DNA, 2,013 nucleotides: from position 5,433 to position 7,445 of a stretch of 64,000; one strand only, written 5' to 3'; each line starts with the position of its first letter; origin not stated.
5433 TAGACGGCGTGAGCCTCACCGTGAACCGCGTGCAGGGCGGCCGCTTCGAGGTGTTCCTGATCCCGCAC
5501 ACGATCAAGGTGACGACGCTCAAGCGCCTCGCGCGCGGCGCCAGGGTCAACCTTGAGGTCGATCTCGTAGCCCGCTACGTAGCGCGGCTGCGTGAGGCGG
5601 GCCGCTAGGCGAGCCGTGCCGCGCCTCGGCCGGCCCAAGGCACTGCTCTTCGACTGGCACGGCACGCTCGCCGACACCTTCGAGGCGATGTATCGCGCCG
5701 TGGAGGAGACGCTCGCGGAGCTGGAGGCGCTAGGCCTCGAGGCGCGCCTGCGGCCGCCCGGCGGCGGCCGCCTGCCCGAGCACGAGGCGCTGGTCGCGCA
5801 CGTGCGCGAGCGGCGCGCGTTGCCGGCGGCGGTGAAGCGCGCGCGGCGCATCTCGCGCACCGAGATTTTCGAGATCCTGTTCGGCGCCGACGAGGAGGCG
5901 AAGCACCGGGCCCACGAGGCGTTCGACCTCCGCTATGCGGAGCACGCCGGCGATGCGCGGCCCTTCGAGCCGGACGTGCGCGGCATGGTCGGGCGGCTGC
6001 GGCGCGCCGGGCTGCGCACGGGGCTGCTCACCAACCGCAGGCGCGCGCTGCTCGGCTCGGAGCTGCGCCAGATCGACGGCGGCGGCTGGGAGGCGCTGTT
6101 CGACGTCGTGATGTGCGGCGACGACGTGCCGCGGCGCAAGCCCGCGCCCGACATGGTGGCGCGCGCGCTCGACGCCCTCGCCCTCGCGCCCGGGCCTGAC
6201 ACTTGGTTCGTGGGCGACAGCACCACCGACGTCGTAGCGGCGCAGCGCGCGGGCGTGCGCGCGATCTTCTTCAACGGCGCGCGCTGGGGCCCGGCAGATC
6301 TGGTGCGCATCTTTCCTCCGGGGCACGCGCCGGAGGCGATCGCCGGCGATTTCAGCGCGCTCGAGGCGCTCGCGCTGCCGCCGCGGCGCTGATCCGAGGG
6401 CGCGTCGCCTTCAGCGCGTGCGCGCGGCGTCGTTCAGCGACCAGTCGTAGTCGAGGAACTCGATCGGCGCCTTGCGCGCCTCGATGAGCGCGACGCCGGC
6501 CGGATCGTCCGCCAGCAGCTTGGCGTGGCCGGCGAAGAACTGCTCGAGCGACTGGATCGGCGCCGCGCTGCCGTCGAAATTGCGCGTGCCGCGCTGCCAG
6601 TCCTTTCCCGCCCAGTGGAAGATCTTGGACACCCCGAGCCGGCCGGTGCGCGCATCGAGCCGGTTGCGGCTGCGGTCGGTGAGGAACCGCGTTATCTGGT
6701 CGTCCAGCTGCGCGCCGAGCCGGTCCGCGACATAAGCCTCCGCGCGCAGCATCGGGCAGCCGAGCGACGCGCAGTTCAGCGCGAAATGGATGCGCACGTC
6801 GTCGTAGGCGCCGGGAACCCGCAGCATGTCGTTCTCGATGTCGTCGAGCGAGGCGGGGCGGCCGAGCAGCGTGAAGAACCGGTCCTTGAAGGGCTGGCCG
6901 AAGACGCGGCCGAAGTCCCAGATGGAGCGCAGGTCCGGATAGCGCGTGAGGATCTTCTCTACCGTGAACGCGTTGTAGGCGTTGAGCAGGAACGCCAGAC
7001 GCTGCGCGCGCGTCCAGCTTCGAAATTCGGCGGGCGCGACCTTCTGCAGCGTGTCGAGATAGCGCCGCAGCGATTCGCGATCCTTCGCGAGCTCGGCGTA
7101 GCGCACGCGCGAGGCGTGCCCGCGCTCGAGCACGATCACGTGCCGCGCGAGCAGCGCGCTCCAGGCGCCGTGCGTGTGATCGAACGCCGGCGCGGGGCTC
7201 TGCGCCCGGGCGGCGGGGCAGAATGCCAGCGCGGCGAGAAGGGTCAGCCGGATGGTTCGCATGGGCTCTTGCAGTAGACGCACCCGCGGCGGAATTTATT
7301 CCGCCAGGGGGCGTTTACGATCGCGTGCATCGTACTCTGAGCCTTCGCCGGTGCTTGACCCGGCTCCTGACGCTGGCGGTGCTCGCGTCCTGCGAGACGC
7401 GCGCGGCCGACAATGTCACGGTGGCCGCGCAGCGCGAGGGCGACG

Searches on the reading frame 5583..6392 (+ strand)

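Call 72: search_protein_families(library=pfam, proteins=[window:5583-6392:+], max_evalue=0.00001)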
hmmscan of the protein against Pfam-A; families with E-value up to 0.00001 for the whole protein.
window:5583-6392:+ (269 aa): 3 families
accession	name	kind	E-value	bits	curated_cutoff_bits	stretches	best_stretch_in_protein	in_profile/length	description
PF13419.12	HAD_2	-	7.9e-24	85.2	23.8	1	21-229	1-177/178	Haloacid dehalogenase-like hydrolase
PF00702.32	Hydrolase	-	7.4e-22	79.1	26.4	1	19-224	2-191/191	haloacid dehalogenase-like hydrolase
PF13242.12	Hydrolase_like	-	2.3e-10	40.7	22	1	184-258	2-73/75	HAD-hyrolase-like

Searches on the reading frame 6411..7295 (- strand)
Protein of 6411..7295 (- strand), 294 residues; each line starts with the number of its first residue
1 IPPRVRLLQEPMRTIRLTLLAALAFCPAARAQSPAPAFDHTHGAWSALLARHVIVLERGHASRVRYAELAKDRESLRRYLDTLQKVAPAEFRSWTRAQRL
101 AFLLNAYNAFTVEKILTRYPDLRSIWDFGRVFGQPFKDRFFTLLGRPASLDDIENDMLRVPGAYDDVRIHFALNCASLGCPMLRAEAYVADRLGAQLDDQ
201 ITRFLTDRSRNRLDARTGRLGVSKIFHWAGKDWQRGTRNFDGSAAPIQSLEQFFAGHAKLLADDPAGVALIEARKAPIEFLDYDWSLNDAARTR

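Call 72: search_protein_families(library=pfam, proteins=[window:6411-7295:-], max_evalue=0.00001)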
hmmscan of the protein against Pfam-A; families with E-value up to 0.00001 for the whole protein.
window:6411-7295:- (294 aa): 1 family
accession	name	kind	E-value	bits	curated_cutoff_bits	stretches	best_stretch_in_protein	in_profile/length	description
PF04784.19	DUF547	-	1.9e-23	83.2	27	1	92-205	2-125/125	Protein of unknown function, DUF547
